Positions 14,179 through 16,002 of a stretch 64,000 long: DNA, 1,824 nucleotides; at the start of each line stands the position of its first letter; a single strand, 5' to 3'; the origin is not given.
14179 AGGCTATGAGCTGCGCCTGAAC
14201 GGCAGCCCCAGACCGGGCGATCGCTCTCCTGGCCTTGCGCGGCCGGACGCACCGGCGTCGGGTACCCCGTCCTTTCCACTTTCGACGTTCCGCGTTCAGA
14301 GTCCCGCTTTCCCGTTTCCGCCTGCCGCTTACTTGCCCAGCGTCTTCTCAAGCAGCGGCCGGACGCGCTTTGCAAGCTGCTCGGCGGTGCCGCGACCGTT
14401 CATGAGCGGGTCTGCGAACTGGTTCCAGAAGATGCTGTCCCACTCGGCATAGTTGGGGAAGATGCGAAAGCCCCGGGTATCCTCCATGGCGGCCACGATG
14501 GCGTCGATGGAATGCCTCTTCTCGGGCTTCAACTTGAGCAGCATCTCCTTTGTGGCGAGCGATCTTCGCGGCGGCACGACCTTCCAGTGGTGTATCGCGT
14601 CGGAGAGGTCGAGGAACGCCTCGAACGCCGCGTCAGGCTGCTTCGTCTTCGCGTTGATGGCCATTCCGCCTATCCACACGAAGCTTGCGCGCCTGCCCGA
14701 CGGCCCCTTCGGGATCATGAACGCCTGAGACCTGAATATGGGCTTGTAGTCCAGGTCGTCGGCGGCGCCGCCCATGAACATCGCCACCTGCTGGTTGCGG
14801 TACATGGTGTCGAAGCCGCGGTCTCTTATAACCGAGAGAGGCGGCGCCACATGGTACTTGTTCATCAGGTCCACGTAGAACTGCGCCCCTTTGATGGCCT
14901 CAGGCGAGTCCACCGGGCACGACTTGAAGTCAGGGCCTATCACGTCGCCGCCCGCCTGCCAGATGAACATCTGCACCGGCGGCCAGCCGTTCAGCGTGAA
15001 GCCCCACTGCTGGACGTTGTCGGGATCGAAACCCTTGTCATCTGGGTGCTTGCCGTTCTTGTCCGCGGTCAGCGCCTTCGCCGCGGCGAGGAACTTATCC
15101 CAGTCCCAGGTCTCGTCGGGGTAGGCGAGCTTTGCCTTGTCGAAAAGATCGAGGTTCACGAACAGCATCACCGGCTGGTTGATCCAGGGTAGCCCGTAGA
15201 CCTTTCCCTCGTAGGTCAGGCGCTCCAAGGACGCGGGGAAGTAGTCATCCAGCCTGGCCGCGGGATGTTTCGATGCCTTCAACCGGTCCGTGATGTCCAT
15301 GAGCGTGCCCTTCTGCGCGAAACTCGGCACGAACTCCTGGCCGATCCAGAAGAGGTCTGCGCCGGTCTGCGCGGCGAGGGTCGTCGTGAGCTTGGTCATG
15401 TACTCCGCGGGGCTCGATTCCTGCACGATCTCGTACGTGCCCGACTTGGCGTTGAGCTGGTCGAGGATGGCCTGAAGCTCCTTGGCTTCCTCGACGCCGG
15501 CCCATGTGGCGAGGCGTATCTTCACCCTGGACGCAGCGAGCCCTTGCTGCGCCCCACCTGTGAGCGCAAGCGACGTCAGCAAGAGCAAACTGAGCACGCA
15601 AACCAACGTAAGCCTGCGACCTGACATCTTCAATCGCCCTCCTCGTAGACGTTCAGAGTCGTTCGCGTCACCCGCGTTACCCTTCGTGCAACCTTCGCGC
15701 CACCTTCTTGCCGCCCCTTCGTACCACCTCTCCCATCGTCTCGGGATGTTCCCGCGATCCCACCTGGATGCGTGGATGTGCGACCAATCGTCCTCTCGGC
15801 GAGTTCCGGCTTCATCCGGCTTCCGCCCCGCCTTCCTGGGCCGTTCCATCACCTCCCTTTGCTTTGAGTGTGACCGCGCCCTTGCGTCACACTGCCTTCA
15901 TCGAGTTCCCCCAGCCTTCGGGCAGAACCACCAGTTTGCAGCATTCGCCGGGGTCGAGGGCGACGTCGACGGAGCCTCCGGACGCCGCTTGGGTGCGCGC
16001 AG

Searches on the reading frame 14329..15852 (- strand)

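Call 9: search_protein_families(library=pfam, proteins=[window:14329-15852:-], max_evalue=0.01)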
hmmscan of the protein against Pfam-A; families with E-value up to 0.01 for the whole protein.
window:14329-15852:- (507 aa): 2 families
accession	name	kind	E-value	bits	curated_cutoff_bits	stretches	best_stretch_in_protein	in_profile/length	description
PF01547.30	SBP_bac_1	-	1.7e-25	91.1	26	1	124-411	8-295/307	Bacterial extracellular solute-binding protein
PF13416.11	SBP_bac_8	-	1.5e-22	81.2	27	1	129-410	2-237/279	Bacterial extracellular solute-binding protein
